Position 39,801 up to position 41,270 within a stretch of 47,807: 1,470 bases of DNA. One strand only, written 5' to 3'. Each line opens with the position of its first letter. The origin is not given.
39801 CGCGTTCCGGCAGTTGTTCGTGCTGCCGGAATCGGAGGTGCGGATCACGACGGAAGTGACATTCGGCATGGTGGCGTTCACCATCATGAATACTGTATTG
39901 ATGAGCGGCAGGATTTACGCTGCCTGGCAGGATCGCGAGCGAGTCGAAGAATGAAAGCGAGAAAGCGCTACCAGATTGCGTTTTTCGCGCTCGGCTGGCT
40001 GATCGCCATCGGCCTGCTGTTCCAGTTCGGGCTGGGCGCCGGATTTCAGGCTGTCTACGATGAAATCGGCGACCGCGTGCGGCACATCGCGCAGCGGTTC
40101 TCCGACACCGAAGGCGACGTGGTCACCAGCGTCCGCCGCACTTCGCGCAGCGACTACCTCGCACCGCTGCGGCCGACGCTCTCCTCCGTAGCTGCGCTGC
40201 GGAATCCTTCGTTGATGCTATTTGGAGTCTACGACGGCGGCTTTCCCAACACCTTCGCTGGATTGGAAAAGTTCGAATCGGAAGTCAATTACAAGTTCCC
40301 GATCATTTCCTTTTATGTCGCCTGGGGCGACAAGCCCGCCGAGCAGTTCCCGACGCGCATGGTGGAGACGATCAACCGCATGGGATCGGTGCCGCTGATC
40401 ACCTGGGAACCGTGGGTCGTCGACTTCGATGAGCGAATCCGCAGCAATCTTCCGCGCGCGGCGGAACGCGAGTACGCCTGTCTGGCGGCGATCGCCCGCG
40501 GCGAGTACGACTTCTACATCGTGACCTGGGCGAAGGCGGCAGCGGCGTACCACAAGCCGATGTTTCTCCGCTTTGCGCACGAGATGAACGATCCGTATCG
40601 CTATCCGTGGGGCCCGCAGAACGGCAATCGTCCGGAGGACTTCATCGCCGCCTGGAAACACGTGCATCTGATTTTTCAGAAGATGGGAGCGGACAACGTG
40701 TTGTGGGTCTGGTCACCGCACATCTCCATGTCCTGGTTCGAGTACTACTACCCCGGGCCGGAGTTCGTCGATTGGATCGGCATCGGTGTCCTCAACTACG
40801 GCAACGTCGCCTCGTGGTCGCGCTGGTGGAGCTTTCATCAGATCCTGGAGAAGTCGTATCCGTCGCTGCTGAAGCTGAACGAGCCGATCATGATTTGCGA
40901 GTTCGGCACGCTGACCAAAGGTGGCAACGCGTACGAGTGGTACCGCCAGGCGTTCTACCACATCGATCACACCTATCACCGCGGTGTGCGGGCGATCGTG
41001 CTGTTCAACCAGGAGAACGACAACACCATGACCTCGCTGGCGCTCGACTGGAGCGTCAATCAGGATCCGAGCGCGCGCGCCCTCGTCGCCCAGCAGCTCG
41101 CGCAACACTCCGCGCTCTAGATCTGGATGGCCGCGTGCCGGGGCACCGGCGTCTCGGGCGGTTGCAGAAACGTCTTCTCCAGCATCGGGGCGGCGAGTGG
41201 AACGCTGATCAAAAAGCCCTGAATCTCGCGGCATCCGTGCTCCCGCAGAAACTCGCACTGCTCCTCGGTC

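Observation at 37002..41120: Minimal three-gene synthase-dependent exopolysaccharide operon: TPR/beta-barrel, PilZ-less cellulose-synthase-like GT2 and GH26 hydrolase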

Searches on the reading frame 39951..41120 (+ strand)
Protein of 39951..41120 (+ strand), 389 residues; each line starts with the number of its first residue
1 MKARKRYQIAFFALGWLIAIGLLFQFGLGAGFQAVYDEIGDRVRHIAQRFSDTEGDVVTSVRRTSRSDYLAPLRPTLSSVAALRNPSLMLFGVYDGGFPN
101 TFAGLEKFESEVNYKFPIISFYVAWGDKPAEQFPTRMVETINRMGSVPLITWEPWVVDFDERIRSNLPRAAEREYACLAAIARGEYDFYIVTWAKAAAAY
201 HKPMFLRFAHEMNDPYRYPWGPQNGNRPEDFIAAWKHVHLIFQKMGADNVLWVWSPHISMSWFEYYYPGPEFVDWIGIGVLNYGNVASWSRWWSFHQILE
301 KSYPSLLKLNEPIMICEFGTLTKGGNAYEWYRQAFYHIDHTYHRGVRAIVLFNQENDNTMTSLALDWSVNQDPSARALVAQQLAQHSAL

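Call 6: search_protein_families(library=pfam, proteins=[window:39951-41120:+], max_evalue=0.01)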
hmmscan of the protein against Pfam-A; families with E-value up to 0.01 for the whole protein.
window:39951-41120:+ (389 aa): 1 family
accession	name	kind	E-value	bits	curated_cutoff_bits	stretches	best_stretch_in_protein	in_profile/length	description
PF02156.21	Glyco_hydro_26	-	7.6e-09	35.8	20.2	1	192-298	141-244/311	Glycosyl hydrolase family 26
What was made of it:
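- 39951..41120 (+): g3, a membrane-anchored periplasmic GH26 of the lichenase type (389 aa). It has an N-terminal TM anchor (residues 9-27, nt 39975-40031) and a catalytic domain (residues ~91-380). The acid/base is E211 (nt 40581-40583) and the nucleophile is E317 (nt 40899-40901). Pfam GH26 (call 6).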

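Call 7: search_protein_families(library=ncbifam, proteins=[window:39951-41120:+], max_evalue=0.1)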
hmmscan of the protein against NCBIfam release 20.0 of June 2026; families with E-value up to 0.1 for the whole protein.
window:39951-41120:+ (389 aa): 0 families

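Call 9: search_solved_structures(query=window:39951-41120:+, max_evalue=1, show_alignments=3)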
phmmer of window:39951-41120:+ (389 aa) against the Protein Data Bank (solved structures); distinct sequences matched with E-value up to 1: 20.
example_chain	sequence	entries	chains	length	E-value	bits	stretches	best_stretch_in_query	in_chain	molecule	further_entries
2bv9_A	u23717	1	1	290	2.3e-30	109.2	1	91-380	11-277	ENDOGLUCANASE H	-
2v3g_A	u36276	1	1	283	3.2e-30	108.7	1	181-379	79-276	ENDOGLUCANASE H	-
2bvd_A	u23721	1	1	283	3.2e-30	108.7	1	181-379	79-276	ENDOGLUCANASE H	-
2vi0_A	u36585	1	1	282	3.4e-30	108.6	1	91-379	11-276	Endoglucanase H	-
2cip_A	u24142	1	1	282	8.7e-30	107.3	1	91-378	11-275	ENDOGLUCANASE H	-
2cit_A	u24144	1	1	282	2.2e-29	106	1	91-378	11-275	ENDOGLUCANASE H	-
6zpl_C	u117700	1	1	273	4.5e-29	105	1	96-378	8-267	Endoglucanase H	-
8xvi_R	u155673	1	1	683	2.7e-28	102.4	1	90-379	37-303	Endoglucanase H,Endothelin-1 receptor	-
8xvj_R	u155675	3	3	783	3.7e-28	101.9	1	90-381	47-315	Endoglucanase H,Endothelin-1 receptor,Soluble cytochrome b562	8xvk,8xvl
7xp4_R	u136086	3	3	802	4.1e-28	101.8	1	90-379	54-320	Endoglucanase H,Taste receptor type 2 member 46,Endoglucanase H,Taste receptor type 2 memb | Endoglucanase H,Taste receptor type 2 member 46,Bitter taste recept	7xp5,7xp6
2ddx_A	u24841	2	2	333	3.8e-08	36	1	179-294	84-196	beta-1,3-xylanase | Beta-1,3-xylanase XYL4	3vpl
3cbw_A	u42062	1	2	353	5.4e-05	25.7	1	203-325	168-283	YdhT protein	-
2whk_A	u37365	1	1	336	6e-05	25.5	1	203-324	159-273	MANNAN ENDO-1,4-BETA-MANNOSIDASE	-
2qha_A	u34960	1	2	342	7e-05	25.3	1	203-325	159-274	Beta-1,4-mannanase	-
6hf2_A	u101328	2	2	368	0.00049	22.5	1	228-335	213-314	Glycosyl hydrolase family 26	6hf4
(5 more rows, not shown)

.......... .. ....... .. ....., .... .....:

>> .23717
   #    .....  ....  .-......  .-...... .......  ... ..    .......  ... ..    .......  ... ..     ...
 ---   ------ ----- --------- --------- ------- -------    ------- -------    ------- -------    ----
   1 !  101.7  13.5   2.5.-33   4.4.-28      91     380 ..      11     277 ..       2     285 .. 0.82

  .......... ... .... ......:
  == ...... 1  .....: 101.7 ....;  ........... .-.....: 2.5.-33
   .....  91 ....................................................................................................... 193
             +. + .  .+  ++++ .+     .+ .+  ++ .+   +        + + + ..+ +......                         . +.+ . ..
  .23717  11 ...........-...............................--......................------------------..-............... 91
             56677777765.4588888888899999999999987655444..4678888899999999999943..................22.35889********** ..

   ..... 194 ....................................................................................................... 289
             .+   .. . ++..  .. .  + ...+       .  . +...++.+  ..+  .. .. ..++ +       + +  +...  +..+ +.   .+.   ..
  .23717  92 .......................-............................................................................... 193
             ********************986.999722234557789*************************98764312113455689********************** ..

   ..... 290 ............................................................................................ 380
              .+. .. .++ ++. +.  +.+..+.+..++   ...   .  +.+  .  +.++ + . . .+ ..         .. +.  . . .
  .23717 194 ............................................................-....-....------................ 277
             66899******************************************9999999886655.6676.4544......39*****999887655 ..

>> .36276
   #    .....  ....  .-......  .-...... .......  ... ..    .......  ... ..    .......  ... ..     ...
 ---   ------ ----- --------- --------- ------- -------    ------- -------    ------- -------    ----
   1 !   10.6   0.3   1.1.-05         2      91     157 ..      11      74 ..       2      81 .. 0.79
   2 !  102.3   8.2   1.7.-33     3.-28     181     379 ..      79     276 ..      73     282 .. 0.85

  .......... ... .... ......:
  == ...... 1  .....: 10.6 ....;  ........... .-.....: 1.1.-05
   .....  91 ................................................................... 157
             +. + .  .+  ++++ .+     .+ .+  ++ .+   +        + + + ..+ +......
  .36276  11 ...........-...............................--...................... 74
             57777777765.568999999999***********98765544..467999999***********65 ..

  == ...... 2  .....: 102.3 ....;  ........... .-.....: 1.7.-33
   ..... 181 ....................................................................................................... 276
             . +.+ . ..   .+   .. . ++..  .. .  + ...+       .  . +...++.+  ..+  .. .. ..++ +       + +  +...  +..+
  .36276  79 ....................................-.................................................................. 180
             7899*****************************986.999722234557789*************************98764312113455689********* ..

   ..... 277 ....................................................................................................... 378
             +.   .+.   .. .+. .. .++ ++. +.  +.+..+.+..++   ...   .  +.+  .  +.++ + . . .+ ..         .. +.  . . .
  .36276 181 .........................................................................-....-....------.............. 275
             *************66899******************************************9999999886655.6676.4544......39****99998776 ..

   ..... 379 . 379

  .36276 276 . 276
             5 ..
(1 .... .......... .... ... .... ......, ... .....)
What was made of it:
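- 39951..41120 (+): CtLic26A 2bv9 matches at E 2e-30 with HE(M)N and (C)EF aligned (call 9).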

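Call 71: find_homologous_proteins(query=window:39951-41120:+, max_evalue=1e-10)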
Query window:39951-41120:+ (389 aa): 2484 proteins with E <= 1e-10 among 6624 candidates; the best 120 are listed.
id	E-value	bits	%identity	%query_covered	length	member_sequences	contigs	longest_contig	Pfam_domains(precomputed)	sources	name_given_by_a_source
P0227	9.2e-246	834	88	100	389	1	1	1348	PF02156.22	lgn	-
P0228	9.3e-241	817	86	100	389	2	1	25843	PF02156.22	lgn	-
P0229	1.3e-238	810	85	100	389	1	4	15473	PF02156.22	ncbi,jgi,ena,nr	ncbi:MAG TPA: glycosyl hydrolase [Thermoanaerobaculia bacterium]|nr:glycosyl hydrolase [Thermoanaero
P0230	1.1e-233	794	82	100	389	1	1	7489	PF02156.22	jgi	-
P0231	4.6e-232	788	82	100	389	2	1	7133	PF02156.22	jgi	jgi:hypothetical protein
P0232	2.1e-231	786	81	100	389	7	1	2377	PF02156.22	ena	-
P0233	2.4e-228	776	83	100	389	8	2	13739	PF02156.22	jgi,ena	-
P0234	1.9e-226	770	80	100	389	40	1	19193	PF02156.22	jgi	jgi:hypothetical protein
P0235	9.2e-226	768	81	100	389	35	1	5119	PF02156.22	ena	-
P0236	4.7e-225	765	82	100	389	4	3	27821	PF02156.22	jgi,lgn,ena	-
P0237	4.8e-223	759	80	100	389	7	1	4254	PF02156.22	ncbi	-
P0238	4.6e-222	756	80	100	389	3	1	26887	PF02156.22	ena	-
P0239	6.0e-220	749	79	100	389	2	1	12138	PF02156.22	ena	-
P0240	1.7e-219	747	79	100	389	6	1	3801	PF02156.22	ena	-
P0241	4.3e-219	746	78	100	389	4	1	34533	PF02156.22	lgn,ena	-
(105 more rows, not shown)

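Call 100: search_solved_structures(query=A3, max_evalue=0.01)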
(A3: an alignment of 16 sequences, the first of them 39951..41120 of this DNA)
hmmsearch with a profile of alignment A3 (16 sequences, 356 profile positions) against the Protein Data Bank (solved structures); distinct sequences matched with E-value up to 0.01: 45.
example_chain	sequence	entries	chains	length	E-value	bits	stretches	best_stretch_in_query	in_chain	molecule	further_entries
2bv9_A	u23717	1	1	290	8.3e-50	173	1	59-342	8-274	ENDOGLUCANASE H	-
2v3g_A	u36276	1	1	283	1.1e-49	172.6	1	59-341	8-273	ENDOGLUCANASE H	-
2bvd_A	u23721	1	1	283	1.1e-49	172.6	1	59-341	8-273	ENDOGLUCANASE H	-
2vi0_A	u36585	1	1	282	2.6e-49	171.4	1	59-331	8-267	Endoglucanase H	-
8xvj_R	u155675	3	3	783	4.1e-49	170.7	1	17-342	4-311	Endoglucanase H,Endothelin-1 receptor,Soluble cytochrome b562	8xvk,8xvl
2cip_A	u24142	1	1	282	1.3e-48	169.1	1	59-340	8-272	ENDOGLUCANASE H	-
7xp4_R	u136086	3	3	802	2e-48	168.5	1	34-342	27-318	Endoglucanase H,Taste receptor type 2 member 46,Endoglucanase H,Taste receptor type 2 memb | Endoglucanase H,Taste receptor type 2 member 46,Bitter taste recept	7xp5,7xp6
2cit_A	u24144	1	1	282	2.2e-48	168.3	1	59-340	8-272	ENDOGLUCANASE H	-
6zpl_C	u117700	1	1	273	6.5e-48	166.8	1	67-340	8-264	Endoglucanase H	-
8xvi_R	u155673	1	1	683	1.1e-47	166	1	57-341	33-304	Endoglucanase H,Endothelin-1 receptor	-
2whk_A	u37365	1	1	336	3.5e-13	52.5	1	166-319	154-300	MANNAN ENDO-1,4-BETA-MANNOSIDASE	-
2qha_A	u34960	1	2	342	3.5e-13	52.5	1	165-310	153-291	Beta-1,4-mannanase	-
6hf2_A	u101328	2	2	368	3.6e-13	52.5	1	170-297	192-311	Glycosyl hydrolase family 26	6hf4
3cbw_A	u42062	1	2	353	5e-13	52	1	167-319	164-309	YdhT protein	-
7eet_A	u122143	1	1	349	2.4e-12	49.8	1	166-247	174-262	Mannanase KMAN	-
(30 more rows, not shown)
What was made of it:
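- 39951..41120 (+): Profile search: 173 bits to CtLic26A against 52 bits or less to mannanases (call 100).
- On Bcs cellulose secretion system: The hydrolase is GH26 (calls 6, 9, 100).
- On GH26 lichenase (CtLic26A-type) subgroup: The profile scores 173 bits (E 8e-50) over the full domain, against 52.5 bits for the best mannanase and 46 bits or less for xylanases (call 100).
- The GH26 profile scores 173 bits to the beta-1,3-1,4-glucanase CtLic26A, against 52 bits or less to mannanases and 46 bits or less to xylanases (call 100). GH26 is mostly a mannanase family and also contains 1,3-xylanases (calls 9, 100). The GH26 profile prefers the lichenase by about 120 bits over any mannanase or xylanase (call 100).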
